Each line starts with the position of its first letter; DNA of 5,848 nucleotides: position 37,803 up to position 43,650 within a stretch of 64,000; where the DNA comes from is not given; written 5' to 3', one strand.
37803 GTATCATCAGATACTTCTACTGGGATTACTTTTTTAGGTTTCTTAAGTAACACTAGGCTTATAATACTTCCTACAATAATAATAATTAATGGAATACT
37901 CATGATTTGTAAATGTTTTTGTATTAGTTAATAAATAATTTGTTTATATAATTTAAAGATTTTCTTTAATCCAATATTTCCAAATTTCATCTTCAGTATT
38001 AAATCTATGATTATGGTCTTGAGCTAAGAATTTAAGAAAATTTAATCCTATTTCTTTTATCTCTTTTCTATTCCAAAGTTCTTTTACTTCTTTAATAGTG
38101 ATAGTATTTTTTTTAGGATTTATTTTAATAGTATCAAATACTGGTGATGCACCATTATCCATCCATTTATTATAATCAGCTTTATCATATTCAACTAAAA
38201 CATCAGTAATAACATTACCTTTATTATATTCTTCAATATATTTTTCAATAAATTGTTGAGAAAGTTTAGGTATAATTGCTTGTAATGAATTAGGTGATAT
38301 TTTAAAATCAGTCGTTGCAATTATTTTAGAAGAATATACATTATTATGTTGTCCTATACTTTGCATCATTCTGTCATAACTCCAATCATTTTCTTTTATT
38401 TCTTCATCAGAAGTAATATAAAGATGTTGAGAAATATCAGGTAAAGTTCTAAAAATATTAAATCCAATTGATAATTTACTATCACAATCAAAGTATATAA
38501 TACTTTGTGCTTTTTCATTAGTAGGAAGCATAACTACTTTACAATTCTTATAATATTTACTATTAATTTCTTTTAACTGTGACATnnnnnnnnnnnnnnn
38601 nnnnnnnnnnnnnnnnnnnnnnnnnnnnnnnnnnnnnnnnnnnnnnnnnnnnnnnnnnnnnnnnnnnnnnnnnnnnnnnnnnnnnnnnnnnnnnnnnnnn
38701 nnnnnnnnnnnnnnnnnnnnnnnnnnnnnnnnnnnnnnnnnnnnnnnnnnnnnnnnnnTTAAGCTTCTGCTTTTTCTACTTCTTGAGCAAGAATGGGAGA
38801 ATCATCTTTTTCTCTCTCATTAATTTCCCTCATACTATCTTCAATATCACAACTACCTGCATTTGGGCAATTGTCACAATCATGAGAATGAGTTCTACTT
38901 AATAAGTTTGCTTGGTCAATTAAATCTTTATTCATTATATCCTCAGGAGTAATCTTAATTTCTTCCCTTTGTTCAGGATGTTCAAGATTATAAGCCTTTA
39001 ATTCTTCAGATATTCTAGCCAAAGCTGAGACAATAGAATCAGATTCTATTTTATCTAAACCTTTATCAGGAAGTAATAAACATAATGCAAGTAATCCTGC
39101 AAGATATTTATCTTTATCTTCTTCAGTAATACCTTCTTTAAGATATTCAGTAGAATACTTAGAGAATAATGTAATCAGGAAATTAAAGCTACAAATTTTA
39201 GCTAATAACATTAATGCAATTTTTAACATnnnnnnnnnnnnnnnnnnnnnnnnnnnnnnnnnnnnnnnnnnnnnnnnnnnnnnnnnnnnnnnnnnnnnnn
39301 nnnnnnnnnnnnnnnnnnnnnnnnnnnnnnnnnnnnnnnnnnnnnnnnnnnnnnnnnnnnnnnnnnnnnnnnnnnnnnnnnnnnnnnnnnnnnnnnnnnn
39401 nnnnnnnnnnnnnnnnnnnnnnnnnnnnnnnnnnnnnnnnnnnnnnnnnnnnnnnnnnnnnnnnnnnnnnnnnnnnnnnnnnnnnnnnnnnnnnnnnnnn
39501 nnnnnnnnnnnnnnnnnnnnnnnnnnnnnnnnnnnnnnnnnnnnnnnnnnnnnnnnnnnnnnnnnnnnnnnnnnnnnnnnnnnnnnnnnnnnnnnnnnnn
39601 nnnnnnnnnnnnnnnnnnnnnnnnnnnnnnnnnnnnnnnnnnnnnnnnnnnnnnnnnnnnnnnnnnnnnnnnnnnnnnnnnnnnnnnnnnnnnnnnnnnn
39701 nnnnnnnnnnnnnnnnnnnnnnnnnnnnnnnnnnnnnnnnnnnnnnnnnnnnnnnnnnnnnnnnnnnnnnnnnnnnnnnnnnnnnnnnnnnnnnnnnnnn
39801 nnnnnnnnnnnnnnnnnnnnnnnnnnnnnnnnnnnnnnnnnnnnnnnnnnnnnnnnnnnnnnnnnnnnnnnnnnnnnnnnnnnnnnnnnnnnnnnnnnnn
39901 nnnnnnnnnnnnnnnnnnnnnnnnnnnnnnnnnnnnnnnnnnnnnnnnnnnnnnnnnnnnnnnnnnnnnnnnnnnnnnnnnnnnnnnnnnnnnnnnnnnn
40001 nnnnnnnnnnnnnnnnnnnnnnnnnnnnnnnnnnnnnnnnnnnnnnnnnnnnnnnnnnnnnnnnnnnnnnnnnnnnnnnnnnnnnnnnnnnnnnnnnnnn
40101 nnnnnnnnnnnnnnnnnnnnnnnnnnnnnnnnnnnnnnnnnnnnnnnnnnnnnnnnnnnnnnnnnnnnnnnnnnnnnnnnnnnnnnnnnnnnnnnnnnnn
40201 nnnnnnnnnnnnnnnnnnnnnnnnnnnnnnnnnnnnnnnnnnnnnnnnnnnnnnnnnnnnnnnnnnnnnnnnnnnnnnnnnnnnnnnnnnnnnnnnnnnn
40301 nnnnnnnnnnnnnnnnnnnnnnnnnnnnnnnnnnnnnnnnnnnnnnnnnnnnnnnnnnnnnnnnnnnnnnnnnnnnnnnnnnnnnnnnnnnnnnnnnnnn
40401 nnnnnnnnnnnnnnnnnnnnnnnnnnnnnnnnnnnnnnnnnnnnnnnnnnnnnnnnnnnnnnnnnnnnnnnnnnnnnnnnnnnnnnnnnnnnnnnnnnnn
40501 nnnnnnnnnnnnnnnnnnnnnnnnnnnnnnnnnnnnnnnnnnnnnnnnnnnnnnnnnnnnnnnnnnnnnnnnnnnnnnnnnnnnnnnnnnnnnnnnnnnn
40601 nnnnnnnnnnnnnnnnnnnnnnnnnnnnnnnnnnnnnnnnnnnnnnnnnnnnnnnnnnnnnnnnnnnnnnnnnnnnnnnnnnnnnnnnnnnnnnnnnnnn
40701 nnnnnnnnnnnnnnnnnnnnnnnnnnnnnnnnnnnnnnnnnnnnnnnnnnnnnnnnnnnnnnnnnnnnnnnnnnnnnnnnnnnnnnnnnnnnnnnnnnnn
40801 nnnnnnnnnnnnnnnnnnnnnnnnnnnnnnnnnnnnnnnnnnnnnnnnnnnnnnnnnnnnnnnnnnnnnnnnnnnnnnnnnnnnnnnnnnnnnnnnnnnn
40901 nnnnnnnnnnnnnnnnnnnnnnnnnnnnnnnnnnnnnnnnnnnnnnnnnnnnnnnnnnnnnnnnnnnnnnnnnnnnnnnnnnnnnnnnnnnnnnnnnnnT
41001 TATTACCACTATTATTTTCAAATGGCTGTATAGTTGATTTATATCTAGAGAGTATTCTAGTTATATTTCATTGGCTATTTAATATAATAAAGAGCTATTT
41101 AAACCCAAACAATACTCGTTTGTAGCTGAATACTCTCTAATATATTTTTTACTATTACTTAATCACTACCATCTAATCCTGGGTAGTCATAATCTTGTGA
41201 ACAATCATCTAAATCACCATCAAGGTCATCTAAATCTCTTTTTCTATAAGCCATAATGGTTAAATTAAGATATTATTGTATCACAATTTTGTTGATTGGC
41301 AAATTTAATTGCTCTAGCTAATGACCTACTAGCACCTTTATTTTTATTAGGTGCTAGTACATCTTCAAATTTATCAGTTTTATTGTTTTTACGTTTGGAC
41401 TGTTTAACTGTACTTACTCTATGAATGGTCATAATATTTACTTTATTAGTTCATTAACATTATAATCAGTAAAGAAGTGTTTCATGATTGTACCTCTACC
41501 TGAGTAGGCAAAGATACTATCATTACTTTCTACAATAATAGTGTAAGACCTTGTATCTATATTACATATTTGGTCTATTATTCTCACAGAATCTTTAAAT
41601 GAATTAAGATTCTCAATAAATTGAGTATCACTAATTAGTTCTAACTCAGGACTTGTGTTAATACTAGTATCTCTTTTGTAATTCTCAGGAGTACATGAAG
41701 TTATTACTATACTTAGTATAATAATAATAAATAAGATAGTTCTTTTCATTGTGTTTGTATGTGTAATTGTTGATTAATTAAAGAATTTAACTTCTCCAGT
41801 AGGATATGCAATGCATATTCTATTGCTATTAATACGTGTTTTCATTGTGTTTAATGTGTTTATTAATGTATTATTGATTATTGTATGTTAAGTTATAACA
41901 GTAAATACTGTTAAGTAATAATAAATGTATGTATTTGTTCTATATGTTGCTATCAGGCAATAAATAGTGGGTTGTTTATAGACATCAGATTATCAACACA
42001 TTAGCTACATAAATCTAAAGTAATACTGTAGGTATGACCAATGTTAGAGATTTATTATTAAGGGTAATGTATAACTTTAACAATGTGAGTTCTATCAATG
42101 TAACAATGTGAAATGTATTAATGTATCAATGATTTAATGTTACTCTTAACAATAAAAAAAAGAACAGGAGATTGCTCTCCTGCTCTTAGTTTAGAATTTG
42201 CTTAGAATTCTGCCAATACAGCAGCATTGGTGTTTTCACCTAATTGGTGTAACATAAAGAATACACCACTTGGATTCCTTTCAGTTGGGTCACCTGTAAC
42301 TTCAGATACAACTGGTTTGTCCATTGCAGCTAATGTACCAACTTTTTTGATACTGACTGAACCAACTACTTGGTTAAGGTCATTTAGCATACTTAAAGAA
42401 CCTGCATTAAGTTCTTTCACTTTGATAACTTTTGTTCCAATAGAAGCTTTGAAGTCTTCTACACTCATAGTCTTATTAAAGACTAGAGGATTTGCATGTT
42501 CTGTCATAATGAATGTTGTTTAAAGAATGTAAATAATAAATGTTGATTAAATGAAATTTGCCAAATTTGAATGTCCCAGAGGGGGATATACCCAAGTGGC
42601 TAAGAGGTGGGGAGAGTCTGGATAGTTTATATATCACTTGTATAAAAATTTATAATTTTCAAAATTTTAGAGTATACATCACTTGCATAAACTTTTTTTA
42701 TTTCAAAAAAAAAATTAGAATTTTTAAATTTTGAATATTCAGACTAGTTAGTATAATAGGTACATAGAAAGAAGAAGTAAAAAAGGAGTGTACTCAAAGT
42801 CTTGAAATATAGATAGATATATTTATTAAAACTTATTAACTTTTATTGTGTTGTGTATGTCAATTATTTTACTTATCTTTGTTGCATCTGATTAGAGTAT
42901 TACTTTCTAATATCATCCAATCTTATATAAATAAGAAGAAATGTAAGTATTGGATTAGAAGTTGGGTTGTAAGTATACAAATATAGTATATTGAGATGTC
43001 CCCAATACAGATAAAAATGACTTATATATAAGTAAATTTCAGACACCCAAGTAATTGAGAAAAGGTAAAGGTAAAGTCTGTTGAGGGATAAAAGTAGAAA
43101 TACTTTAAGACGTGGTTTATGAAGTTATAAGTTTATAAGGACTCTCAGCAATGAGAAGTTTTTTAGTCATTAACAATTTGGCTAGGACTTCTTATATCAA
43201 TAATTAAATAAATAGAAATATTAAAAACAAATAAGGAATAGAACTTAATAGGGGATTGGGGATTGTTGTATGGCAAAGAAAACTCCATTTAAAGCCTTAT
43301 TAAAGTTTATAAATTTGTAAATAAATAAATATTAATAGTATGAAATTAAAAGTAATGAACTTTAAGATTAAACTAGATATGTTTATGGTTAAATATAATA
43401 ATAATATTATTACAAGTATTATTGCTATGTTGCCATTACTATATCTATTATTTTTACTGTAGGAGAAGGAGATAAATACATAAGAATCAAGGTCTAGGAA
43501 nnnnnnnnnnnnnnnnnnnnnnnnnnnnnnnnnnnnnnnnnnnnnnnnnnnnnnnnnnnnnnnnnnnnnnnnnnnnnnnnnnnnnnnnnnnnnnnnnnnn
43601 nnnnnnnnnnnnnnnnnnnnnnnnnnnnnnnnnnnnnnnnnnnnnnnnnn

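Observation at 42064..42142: Iteron-like array of seven (C)AATGT repeats just downstream of the first minus-strand gene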

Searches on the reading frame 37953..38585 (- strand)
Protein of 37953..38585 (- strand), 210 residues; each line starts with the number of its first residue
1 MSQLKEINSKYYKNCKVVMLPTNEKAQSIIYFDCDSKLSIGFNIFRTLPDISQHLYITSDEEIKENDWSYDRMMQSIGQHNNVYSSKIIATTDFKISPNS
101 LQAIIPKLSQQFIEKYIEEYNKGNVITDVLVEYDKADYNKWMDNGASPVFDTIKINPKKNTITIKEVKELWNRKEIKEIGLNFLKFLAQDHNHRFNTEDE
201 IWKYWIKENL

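Call 57: search_protein_families(library=phrogs, proteins=[window:37953-38585:-], max_evalue=0.001)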
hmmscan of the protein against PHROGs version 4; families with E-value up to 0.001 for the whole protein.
window:37953-38585:- (210 aa): 1 family
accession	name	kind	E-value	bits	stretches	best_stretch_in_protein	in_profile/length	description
phrog_15656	-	unknown function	1.8e-15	57.9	1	87-210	107-231/231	-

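Call 66: search_protein_families(library=pfam, proteins=[window:37953-38585:-], max_evalue=0.01)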
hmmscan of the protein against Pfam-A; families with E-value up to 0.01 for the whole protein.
window:37953-38585:- (210 aa): 0 families

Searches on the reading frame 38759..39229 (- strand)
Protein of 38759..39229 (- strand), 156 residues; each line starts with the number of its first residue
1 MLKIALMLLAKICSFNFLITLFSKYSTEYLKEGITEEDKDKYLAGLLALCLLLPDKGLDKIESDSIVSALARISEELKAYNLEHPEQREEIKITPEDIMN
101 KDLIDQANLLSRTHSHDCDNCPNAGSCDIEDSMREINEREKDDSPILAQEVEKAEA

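Call 10: search_protein_families(library=pfam, proteins=[window:38759-39229:-], max_evalue=0.01)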
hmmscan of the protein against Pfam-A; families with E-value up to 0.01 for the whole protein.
window:38759-39229:- (156 aa): 1 family
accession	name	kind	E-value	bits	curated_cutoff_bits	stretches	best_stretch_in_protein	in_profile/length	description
PF10588.14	NADH-G_4Fe-4S_3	-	0.0031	17.4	27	1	109-135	7-33/40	NADH-ubiquinone oxidoreductase-G iron-sulfur binding region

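Call 57: search_protein_families(library=phrogs, proteins=[window:38759-39229:-], max_evalue=0.001)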
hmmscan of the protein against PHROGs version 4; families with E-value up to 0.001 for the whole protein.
window:38759-39229:- (156 aa): 0 families

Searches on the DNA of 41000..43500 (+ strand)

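Call 5: search_dna_similar(query=window:41000-43500:+, collection=phages, mode=distant, max_rows=30)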
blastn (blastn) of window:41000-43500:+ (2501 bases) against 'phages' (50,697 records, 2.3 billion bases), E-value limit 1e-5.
No match.

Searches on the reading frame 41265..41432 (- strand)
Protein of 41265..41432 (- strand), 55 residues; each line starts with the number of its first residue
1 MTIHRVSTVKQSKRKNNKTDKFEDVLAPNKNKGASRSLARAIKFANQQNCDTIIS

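Call 10: search_protein_families(library=pfam, proteins=[window:41265-41432:-], max_evalue=0.01)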
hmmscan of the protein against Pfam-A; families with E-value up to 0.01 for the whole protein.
window:41265-41432:- (55 aa): 0 families

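Call 57: search_protein_families(library=phrogs, proteins=[window:41265-41432:-], max_evalue=0.001)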
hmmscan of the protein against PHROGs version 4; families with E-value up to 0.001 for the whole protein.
window:41265-41432:- (55 aa): 0 families

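Call 93: find_homologous_proteins(query=window:41268-41432:-, max_evalue=0.01)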
Query window:41268-41432:- (55 aa): 1 proteins with E <= 0.01 among 1 candidates.
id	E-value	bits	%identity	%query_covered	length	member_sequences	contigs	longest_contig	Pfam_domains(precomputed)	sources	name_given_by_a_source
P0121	1.6e-26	107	96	100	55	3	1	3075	-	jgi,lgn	-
